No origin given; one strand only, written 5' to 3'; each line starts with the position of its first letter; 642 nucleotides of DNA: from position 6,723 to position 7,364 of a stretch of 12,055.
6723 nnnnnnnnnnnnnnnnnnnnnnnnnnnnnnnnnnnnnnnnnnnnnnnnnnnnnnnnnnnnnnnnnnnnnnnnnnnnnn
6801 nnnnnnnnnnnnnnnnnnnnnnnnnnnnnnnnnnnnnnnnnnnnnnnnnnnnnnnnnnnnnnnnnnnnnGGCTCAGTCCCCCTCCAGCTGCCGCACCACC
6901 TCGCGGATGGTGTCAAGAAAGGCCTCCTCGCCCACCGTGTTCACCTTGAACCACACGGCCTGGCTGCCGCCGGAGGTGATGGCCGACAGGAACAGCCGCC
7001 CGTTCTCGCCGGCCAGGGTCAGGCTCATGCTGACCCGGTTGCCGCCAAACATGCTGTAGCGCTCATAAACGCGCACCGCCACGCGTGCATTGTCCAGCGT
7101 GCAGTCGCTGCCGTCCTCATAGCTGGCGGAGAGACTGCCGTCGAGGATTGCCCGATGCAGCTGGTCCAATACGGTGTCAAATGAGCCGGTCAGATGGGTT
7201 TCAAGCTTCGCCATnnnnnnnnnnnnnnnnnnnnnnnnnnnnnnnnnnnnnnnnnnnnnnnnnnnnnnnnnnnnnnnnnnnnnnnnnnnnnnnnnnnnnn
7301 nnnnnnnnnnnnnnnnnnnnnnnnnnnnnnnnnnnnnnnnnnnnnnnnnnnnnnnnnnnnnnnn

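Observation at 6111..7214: Orphan two-gene module: 113-aa beta-rich acidic protein plus 252-aa AAA_21/ABC-fold ATPase lacking any effector domain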

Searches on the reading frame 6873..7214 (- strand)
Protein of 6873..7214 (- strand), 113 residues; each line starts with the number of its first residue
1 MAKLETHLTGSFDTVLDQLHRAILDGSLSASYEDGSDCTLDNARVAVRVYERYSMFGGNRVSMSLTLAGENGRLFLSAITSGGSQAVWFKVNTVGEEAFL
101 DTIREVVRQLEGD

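Call 3: search_protein_families(library=pfam, proteins=[window:6873-7214:-], max_evalue=0.01)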
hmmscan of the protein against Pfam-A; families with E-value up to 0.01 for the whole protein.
window:6873-7214:- (113 aa): 1 family
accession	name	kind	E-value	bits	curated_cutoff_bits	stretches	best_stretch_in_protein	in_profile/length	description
PF19524.4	DUF6054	-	1.8e-43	147.3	27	1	1-110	1-110/111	Family of unknown function (DUF6054)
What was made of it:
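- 6873..7214 (-): DUF6054 family protein, 113 aa, acidic, with a KA1-like alpha+beta fold; its start overlaps the flotillin stop by 14 nt. Call 3: PF19524, E 1.8e-43, full length.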

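Call 4: search_protein_families(library=ncbifam, proteins=[window:6873-7214:-], max_evalue=0.01)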
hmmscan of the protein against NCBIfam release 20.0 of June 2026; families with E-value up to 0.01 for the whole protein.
window:6873-7214:- (113 aa): 0 families

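Call 5: search_protein_families(library=padloc, proteins=[window:6873-7214:-], max_evalue=0.01)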
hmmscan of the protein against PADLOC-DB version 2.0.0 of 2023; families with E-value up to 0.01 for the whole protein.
window:6873-7214:- (113 aa): 0 families

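Call 7: search_solved_structures(query=window:6873-7214:-, max_evalue=10, show_alignments=1)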
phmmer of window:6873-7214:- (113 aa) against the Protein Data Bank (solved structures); distinct sequences matched with E-value up to 10: 3.
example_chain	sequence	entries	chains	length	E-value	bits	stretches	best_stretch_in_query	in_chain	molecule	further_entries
2edq_A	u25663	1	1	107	0.75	13.4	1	19-80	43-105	Obscurin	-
2zsg_A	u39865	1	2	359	1.1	12.9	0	48-110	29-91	Aminopeptidase P, putative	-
4l7z_A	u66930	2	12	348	1.7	12.3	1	61-108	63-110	HpcH/HpaI aldolase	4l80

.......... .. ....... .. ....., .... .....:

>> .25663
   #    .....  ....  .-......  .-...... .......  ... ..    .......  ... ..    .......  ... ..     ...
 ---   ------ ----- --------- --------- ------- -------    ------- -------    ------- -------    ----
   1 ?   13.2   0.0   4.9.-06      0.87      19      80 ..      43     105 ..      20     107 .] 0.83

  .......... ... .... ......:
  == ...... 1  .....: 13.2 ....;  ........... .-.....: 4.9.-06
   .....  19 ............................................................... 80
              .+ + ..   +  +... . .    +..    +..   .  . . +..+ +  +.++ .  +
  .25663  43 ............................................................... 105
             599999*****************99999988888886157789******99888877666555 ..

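Call 9: find_homologous_proteins(query=window:6873-7214:-, max_evalue=0.001)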
Query window:6873-7214:- (113 aa): 5482 proteins with E <= 0.001 among 5489 candidates; the best 120 are listed.
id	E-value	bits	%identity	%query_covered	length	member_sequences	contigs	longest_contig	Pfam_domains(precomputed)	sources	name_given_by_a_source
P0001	1.9e-66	239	100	100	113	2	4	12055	PF19524.5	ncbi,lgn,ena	-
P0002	1.2e-65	236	99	100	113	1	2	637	PF19524.5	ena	-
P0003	2.0e-59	216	93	100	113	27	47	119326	PF19524.5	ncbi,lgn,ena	-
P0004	2.0e-56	207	88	100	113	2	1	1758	PF19524.5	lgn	-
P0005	7.5e-53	195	85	100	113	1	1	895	PF19524.5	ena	-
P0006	3.3e-51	190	85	98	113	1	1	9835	PF19524.5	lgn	-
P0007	8.5e-45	169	74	97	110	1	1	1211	PF19524.5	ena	-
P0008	9.5e-45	169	74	97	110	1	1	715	PF19524.5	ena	-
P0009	2.2e-41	158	73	95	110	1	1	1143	PF19524.5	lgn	-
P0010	3.1e-41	158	73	95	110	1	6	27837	PF19524.5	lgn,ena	-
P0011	3.7e-41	157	73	95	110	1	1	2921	PF19524.5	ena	-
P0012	4.3e-41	157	71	97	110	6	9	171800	PF19524.5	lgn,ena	-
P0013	4.8e-41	157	71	97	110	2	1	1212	PF19524.5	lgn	-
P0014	7.0e-41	157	71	97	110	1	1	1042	PF19524.5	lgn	-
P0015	8.4e-41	156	72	95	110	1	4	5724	PF19524.5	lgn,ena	-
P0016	8.7e-41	156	71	97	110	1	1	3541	PF19524.5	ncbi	-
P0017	1.1e-40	156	72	95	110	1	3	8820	PF19524.5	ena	-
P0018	1.1e-40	156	72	97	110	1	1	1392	PF19524.5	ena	-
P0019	1.2e-40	156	72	95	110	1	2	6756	PF19524.5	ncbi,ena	-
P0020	1.3e-40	156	72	95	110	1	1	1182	PF19524.5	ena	-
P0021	1.5e-40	156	71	99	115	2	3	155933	PF19524.5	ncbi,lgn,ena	-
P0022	1.6e-40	155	72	95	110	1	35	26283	PF19524.5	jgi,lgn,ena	jgi:hypothetical protein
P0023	1.6e-40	155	72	95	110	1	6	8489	PF19524.5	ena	-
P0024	1.6e-40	155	72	95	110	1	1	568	PF19524.5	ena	-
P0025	1.8e-40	155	70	97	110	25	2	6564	PF19524.5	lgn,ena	-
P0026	1.8e-40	155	70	97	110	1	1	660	PF19524.5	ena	-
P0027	2.2e-40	155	72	95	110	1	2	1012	PF19524.5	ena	-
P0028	3.1e-40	154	71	95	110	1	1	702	PF19524.5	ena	-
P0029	4.0e-40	154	70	97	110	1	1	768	PF19524.5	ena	-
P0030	5.3e-40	154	68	95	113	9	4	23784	PF19524.5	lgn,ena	-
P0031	5.8e-40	154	72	95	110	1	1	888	PF19524.5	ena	-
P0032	6.9e-40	153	71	97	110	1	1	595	PF19524.5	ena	-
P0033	7.9e-40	153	70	95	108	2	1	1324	PF19524.5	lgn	-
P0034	8.0e-40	153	68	97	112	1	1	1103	PF19524.5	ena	-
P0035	8.2e-40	153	71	95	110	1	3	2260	PF19524.5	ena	-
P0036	8.2e-40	153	72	95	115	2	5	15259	PF19524.5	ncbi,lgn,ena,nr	ncbi:MAG: hypothetical protein IKK44_03450 [Clostridium sp.]|nr:hypothetical protein [Clostridium sp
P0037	9.3e-40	153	70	97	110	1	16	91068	PF19524.5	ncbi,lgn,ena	-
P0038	1.1e-39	153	70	97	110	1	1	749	PF19524.5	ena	-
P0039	1.1e-39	153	71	95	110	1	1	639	PF19524.5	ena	-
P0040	1.2e-39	153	69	97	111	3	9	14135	PF19524.5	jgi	-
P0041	1.3e-39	152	66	99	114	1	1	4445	PF19524.5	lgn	-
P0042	1.5e-39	152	72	97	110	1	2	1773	PF19524.5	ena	-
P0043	1.5e-39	152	69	97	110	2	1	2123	PF19524.5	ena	-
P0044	1.6e-39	152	71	95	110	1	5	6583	PF19524.5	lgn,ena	-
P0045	1.7e-39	152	71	97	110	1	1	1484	PF19524.5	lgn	-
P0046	1.8e-39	152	71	95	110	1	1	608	PF19524.5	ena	-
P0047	2.0e-39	152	66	99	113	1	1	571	PF19524.5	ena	-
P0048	2.0e-39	152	69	97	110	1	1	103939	PF19524.5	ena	-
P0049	2.5e-39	152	71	97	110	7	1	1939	PF19524.5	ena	-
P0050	2.6e-39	152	69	97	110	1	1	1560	PF19524.5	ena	-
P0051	2.7e-39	151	70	96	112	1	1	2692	PF19524.5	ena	-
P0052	3.2e-39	151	71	95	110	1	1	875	PF19524.5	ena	-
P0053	4.1e-39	151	70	97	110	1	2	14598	PF19524.5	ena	-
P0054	4.4e-39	151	68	97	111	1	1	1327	PF19524.5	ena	-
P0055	4.6e-39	151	67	97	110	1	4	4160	PF19524.5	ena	-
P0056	4.9e-39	151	70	97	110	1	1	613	PF19524.5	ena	-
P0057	5.0e-39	151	70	95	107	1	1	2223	PF19524.5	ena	-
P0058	5.9e-39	150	70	97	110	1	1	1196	PF19524.5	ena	-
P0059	6.0e-39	150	68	97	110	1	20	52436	PF19524.5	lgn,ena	-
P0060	6.0e-39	150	68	97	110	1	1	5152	PF19524.5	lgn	-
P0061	6.3e-39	150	67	96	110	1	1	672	PF19524.5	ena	-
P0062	6.4e-39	150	68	97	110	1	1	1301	PF19524.5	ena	-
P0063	7.5e-39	150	70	95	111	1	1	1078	PF19524.5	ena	-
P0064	7.9e-39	150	71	99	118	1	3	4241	PF19524.5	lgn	-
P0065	8.2e-39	150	66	97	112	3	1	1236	PF19524.5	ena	-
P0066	8.2e-39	150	68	97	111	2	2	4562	PF19524.5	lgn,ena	-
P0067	8.9e-39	150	66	97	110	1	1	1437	PF19524.5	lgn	-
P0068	9.4e-39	150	70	97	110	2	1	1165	PF19524.5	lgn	-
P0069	9.6e-39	150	72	97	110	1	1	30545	PF19524.5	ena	-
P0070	9.8e-39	150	69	95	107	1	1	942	PF19524.5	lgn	-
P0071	1.1e-38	150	69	95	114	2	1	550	PF19524.5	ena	-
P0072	1.1e-38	150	70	97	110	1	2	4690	PF19524.5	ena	-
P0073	1.1e-38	149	65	97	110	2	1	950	PF19524.5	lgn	-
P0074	1.2e-38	149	66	97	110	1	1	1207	PF19524.5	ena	-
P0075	1.3e-38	149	66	97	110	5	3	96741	PF19524.5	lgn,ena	-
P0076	1.3e-38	149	70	95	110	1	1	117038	PF19524.5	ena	-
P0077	1.3e-38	149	68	97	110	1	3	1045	PF19524.5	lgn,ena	-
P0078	1.4e-38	149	62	100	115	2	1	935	PF19524.5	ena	-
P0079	1.5e-38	149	67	95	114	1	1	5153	PF19524.5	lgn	-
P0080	1.5e-38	149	69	97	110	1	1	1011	PF19524.5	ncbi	-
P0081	1.5e-38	149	66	98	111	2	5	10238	PF19524.5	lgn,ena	-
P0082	1.6e-38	149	69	97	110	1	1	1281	PF19524.5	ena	-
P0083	1.7e-38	149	68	95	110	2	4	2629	PF19524.5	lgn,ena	-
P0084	1.8e-38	149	69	97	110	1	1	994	PF19524.5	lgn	-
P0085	1.8e-38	149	69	96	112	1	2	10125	PF19524.5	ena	-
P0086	1.8e-38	149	66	99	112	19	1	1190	PF19524.5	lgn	-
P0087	1.9e-38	149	69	96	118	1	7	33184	PF19524.5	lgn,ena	-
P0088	1.9e-38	149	69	97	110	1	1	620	PF19524.5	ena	-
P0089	1.9e-38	149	68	97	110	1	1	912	PF19524.5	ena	-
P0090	2.0e-38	149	69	94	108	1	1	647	PF19524.5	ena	-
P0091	2.2e-38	149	68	97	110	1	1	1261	PF19524.5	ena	-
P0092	2.2e-38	149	67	97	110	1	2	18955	PF19524.5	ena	-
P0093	2.3e-38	148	70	97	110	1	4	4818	PF19524.5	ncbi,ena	-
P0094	2.3e-38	148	68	97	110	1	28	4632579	PF19524.5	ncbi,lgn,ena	-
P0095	2.5e-38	148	70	95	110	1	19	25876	PF19524.5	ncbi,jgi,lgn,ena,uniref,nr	ncbi:DUF6054 family protein [Dysosmobacter sp.]|jgi:hypothetical protein|uniref:DUF6054 family prote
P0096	2.5e-38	148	71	95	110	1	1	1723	PF19524.5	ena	-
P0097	2.5e-38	148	70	95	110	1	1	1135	PF19524.5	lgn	-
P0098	2.9e-38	148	67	97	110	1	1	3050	PF19524.5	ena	-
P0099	2.9e-38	148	66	100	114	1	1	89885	PF19524.5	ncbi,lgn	ncbi:MAG: DUF6054 family protein [Lawsonibacter sp.]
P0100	3.0e-38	148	66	97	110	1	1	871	PF19524.5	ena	-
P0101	3.0e-38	148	67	97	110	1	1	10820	PF19524.5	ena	-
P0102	3.0e-38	148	67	97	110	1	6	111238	PF19524.5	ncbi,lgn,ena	-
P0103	3.1e-38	148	66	95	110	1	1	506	PF19524.5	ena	-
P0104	3.5e-38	148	66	97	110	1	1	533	PF19524.5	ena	-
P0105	3.7e-38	148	69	95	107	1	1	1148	PF19524.5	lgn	-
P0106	3.9e-38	148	69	97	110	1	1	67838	PF19524.5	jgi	-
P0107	3.9e-38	148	69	97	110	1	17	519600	PF19524.5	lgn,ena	-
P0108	3.9e-38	148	69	97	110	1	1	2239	PF19524.5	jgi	-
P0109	4.0e-38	148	69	97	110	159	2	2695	PF19524.5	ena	-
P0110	4.1e-38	148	68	97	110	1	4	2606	PF19524.5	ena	-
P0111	4.3e-38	148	65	99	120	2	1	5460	PF19524.5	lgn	-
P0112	4.5e-38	148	69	95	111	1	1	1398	PF19524.5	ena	-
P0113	4.6e-38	148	67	97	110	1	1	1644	PF19524.5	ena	-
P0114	4.7e-38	147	67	97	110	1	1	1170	PF19524.5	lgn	-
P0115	5.0e-38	147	66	97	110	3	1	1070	PF19524.5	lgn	-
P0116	5.1e-38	147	66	99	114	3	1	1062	PF19524.5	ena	-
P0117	5.1e-38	147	66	97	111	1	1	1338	PF19524.5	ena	-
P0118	5.1e-38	147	69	97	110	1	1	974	PF19524.5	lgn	-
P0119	5.3e-38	147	68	99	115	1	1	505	PF19524.5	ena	-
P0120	5.5e-38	147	65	94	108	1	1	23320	PF19524.5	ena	-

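Call 12: find_related_loci(query=A1, collection=genome_contigs, flank=10000)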
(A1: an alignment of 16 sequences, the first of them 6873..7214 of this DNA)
Query A1 (113 aa) in genome_contigs; peptide patterns used: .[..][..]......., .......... (x = any residue, [..] = any of these).
599 stretches matched a pattern (row limit reached: there are more); 576 encode a relative of the query (tblastn E <= 1e-3); the best 80 are kept; 80 distinct loci.
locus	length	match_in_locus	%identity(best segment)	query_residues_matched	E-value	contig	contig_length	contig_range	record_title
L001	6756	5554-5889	70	1-112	2e-46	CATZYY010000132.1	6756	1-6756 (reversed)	MAG TPA_asm: uncultured Oscillospiraceae bacterium isolate ERR9578317_bin.32_MetaWRAP_v1.3_MAG genome assembly, contig:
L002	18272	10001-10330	71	1-110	5e-46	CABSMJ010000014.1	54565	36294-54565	MAG TPA_asm: uncultured Oscillospiraceae bacterium isolate MGYG-HGUT-02727 genome assembly, contig: GUT_GENOME159708_14,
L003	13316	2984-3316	64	1-111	9e-45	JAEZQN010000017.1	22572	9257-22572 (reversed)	MAG: Bacillota bacterium isolate OH_CFB_97 k127_792777, whole genome shotgun sequence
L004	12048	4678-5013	66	1-112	2e-44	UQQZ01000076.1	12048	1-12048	uncultured Ruminococcaceae bacterium isolate UMGS553 genome assembly, contig: NODE_1313_length_12048_cov_3.500375, whole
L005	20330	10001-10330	68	1-110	2e-44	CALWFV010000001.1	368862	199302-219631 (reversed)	MAG: uncultured Mediterraneibacter sp. isolate BRZ_ID__bin6 genome assembly, contig: BRZ_ID__NODE_20_length_368862_cov_5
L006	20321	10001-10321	70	1-107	2e-44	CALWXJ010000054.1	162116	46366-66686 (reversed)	MAG: uncultured Oscillospiraceae bacterium isolate E02__bin365 genome assembly, contig: E02__k127_7024686, whole genome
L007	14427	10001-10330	67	1-110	4e-44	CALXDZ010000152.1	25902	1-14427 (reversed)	MAG: uncultured Oscillospiraceae bacterium isolate E0_RM__bin177 genome assembly, contig: E0_RM__k127_534122, whole geno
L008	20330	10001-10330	70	1-110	3e-44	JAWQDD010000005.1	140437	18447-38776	Oscillospiraceae bacterium CM74B_53B_ID361 LM_D7_4-BHI_SB-5_3B.1_NODE_17, whole genome shotgun sequence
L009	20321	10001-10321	70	1-107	4e-44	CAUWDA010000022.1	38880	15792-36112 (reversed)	MAG: uncultured Flavonifractor sp. isolate ERS329819__bin41 genome assembly, contig: ERS329819_NODE_1064_length_38880_co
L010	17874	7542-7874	67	1-111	8e-44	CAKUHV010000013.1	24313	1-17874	MAG: uncultured Oscillospiraceae bacterium isolate REFINED_METABAT215_TOP10_CONTIGS_1500_ASSEMBLY_K77_MERGED__Hadza_PheC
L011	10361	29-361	61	1-111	1e-43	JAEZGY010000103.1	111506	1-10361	MAG: Bacillota bacterium isolate OH_CDB_116 k127_1803610, whole genome shotgun sequence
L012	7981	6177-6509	67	1-111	8e-44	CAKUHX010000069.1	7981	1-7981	MAG: uncultured Oscillospiraceae bacterium isolate REFINED_METABAT215_TOP10_CONTIGS_1500_ASSEMBLY_K77_MERGED__Hadza_MoBi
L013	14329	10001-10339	69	1-112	6e-43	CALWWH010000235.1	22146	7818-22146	MAG: uncultured Oscillospiraceae bacterium isolate E02__bin321 genome assembly, contig: E02__k127_727330, whole genome s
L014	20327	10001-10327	65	1-109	6e-43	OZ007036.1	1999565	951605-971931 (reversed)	MAG: Butyricicoccus sp. isolate metabat2_pooled_hifiasm.295 MAG genome assembly, chromosome: 1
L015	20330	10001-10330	65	1-110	6e-43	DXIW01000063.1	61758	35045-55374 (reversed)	MAG TPA_asm: Candidatus Acutalibacter stercorigallinarum isolate ChiGjej2B2-2649 ChiGjej2B2M5__C727834_L61758_SAMN080098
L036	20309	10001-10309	69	1-103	4e-42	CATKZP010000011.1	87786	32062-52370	MAG TPA_asm: uncultured Oscillospiraceae bacterium isolate MGG00875_1680015437 genome assembly, contig: ERR1562574_74, w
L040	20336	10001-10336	63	1-112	7e-42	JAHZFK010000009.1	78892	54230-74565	MAG: Clostridiales bacterium isolate HRGM_Genome_2907 HRGM_Genome_2907_9, whole genome shotgun sequence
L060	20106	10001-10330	60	1-110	4e-41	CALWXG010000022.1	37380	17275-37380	MAG: uncultured Oscillospiraceae bacterium isolate BRZ_CL__bin8 genome assembly, contig: BRZ_CL__NODE_1189_length_37380_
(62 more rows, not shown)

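Call 17: find_encoding_contigs(protein=P0003, flank=10000, max_places=4)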
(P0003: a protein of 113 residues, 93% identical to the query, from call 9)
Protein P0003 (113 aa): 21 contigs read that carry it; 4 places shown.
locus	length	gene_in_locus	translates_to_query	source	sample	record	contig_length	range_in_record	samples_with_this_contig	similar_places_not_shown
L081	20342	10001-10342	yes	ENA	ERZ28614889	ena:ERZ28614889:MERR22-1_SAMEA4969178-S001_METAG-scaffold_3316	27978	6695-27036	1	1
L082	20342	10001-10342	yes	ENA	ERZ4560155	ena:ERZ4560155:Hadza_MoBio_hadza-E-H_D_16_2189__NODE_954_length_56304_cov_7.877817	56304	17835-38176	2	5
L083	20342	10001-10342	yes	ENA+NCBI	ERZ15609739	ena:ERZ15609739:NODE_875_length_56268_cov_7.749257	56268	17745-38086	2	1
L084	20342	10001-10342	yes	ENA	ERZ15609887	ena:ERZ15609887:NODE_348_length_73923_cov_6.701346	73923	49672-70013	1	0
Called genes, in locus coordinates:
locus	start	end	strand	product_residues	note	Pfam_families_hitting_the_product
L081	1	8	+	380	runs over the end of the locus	PF00266:Aminotran_5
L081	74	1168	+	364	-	PF00005:ABC_tran, PF13304:AAA_21 (faint)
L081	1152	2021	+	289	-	PF01061:ABC2_membrane, PF12679:ABC2_membrane_2 (weak), PF13346:ABC2_membrane_5, PF12698:ABC2_membrane_3 (weak)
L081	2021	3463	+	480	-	PF23357:DUF7088, PF09822:ABC_transp_aux (faint)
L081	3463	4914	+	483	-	PF14238:DUF4340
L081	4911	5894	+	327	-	PF02424:ApbE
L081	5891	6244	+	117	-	PF07009:NusG_II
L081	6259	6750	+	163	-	PF07456:Hpre_diP_synt_I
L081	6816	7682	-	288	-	PF01381:HTH_3, PF12844:HTH_19, PF12895:ANAPC3 (faint)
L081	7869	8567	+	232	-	-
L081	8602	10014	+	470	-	PF01145:Band_7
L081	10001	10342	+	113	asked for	PF19524:DUF6054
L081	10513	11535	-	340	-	PF20434:BD-FAE, PF07859:Abhydrolase_3, PF00326:Peptidase_S9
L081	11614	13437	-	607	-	PF01547:SBP_bac_1, PF12010:DUF3502 (faint)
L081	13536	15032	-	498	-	PF07833:Cu_amine_oxidN1 (faint)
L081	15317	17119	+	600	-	PF01926:MMR_HSR1, PF02421:FeoB_N, PF07670:Gate, PF07664:FeoB_C, PF07670:Gate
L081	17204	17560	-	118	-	PF00453:Ribosomal_L20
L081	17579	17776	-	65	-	PF01632:Ribosomal_L35p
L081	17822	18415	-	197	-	PF05198:IF3_N, PF00707:IF3_C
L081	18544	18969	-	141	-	-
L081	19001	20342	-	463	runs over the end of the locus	-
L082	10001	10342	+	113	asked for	PF19524:DUF6054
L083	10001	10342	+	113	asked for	PF19524:DUF6054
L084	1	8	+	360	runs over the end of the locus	PF00266:Aminotran_5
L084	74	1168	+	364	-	PF00005:ABC_tran, PF13304:AAA_21 (faint)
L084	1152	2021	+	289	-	PF01061:ABC2_membrane, PF12679:ABC2_membrane_2 (weak), PF13346:ABC2_membrane_5, PF12698:ABC2_membrane_3 (weak)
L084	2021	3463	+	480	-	PF23357:DUF7088, PF09822:ABC_transp_aux (faint)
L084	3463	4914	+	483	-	PF14238:DUF4340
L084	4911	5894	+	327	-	PF02424:ApbE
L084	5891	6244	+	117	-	PF07009:NusG_II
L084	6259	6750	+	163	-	PF07456:Hpre_diP_synt_I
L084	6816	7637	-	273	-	PF01381:HTH_3 (weak), PF12844:HTH_19 (faint)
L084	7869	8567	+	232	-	-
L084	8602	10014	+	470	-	PF01145:Band_7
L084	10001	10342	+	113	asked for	PF19524:DUF6054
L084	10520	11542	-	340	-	PF20434:BD-FAE, PF07859:Abhydrolase_3, PF00326:Peptidase_S9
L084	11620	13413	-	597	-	-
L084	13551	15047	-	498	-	PF07833:Cu_amine_oxidN1 (faint)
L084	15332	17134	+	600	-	PF01926:MMR_HSR1, PF02421:FeoB_N, PF07670:Gate, PF07664:FeoB_C, PF07670:Gate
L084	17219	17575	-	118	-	PF00453:Ribosomal_L20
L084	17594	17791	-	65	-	PF01632:Ribosomal_L35p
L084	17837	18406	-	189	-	PF05198:IF3_N, PF00707:IF3_C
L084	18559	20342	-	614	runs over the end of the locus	PF12229:PG_binding_4, PF04294:VanW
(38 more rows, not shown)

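Call 35: search_protein_representatives(protein=window:6873-7214:-)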
Query: 113 residues. Proteins with E-value up to 0.001 (for the whole library): 537; up to 1e-10: 255; up to 1e-30: 6. The best 150 are listed.
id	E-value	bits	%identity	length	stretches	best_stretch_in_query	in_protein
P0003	6.4e-60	216.1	93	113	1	1-113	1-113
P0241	1.2e-35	138.1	88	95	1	1-76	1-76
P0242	7.2e-35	135.6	58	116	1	1-112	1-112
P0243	2.7e-34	133.8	62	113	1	1-112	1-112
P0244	1.3e-32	128.4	70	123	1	1-96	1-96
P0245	5.3e-31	123.2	56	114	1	1-107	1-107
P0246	1.5e-30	121.8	58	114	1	1-111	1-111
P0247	2.4e-30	121.1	63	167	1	1-98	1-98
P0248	2.8e-30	120.9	58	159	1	1-107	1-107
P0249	4.7e-30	120.1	60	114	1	1-109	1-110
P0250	2.1e-28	114.8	58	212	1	4-109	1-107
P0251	2.4e-28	114.6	56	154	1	1-108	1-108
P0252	4.5e-28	113.8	64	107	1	1-111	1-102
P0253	9.9e-28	112.7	51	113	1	1-107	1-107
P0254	3.5e-26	107.7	52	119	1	2-106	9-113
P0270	9.6e-23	96.6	52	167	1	11-110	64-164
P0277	7.8e-22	93.7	50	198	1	9-109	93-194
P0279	1.9e-21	92.5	52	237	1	11-108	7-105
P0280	2.5e-21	92.1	52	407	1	15-109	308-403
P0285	5.8e-21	90.9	53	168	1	17-110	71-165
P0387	4.8e-15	71.9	55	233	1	1-85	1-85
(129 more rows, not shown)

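Call 36: search_protein_families(library=pfam, proteins=[P0280, P0250, P0279, P0387, P0277, P0270, P0285, P0247, P0248], max_evalue=0.001)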
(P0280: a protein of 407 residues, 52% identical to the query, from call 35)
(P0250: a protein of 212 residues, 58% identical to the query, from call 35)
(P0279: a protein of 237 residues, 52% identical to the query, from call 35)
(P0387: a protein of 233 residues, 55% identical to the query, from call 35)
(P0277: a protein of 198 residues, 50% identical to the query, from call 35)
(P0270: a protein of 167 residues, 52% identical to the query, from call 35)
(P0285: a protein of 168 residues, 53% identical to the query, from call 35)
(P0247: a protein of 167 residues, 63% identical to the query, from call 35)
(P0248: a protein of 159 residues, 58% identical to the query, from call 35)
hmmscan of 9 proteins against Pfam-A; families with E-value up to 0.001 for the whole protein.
P0280 (407 aa): 3 families
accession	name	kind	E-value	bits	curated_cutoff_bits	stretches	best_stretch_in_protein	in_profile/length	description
PF19524.4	DUF6054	-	8e-37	125.9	27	1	304-404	11-110/111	Family of unknown function (DUF6054)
PF02195.25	ParB_N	-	2.1e-19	69.8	26.3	1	29-122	1-94/95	ParB N-terminal domain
PF17762.8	HTH_ParB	-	5.6e-07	30.1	22.6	1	164-222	23-82/102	ParB HTH domain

P0250 (212 aa): 2 families
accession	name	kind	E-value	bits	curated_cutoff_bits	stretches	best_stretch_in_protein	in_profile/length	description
PF19524.4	DUF6054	-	2.4e-33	114.7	27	1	2-109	5-111/111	Family of unknown function (DUF6054)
PF14206.11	Cys_rich_CPCC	-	5.7e-28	97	24.5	1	125-199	2-75/75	Cysteine-rich CPCC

P0279 (237 aa): 2 families
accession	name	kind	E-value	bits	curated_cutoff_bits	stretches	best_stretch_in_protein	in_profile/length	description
PF19524.4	DUF6054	-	7.3e-37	126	27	1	5-107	9-110/111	Family of unknown function (DUF6054)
PF10694.14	DUF2500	-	7.7e-35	119.9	33.5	1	133-235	1-102/102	Protein of unknown function (DUF2500)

P0387 (233 aa): 1 family
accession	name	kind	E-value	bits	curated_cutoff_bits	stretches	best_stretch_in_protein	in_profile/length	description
PF19524.4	DUF6054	-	1.5e-23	83.2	27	1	1-77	1-76/111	Family of unknown function (DUF6054)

P0277 (198 aa): 2 families
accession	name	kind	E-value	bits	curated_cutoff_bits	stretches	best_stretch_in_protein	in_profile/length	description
PF19524.4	DUF6054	-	1.3e-39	134.9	27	1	84-195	1-110/111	Family of unknown function (DUF6054)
PF00300.27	His_Phos_1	-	5.1e-07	30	21.7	1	1-89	80-157/194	Histidine phosphatase superfamily (branch 1)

P0270 (167 aa): 1 family
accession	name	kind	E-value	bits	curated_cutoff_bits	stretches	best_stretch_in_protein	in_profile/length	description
PF19524.4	DUF6054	-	2.3e-37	127.6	27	1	63-164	10-110/111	Family of unknown function (DUF6054)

P0285 (168 aa): 1 family
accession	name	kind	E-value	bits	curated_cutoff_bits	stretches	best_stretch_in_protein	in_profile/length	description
PF19524.4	DUF6054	-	6.8e-35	119.7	27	1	69-165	15-110/111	Family of unknown function (DUF6054)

P0247 (167 aa): 1 family
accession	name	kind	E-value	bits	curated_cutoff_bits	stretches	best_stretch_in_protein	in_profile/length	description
PF19524.4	DUF6054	-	2.4e-40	137.2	27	1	1-98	1-98/111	Family of unknown function (DUF6054)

P0248 (159 aa): 1 family
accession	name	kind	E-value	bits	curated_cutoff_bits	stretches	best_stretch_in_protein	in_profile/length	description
PF19524.4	DUF6054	-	9.7e-44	148.2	27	1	1-110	1-110/111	Family of unknown function (DUF6054)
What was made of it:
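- Tried and rejected: Domain fusions as functional hints for DUF6054: only scattered, mutually unrelated ones (ParB, Cys_rich_CPCC, DUF2500, His_Phos_1; call 36).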

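Call 47: predict_structure(alignment_id=A3)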
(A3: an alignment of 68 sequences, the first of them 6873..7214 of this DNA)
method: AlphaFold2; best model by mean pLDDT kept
length: 113 residues; sequences in the alignment: 68
mean_pLDDT: 86.5   pTM: 0.80
mean pLDDT of the five models: 86.5, 86.5, 86.2, 86.0, 85.0
residues with pLDDT >= 90: 67; 70-90: 29; 50-70: 14; < 50: 3
segments of 3 or more residues with pLDDT < 50: 86-88
pLDDT, mean of each block of 10 residues (from residue 1): 92 96 88 97 97 75 96 96 59 73 88 71
secondary structure, 60 per line:
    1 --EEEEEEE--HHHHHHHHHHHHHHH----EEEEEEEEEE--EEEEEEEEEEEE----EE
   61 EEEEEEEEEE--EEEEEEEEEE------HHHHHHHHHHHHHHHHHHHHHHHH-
elements in order: E3-9 H12-26 E31-40 E43-54 E59-70 E73-82 H89-112
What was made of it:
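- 6873..7214 (-): Call 47: AlphaFold pLDDT 86.5.
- Checked: Its model has five strands and two helices, pLDDT 86.5 (call 47).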
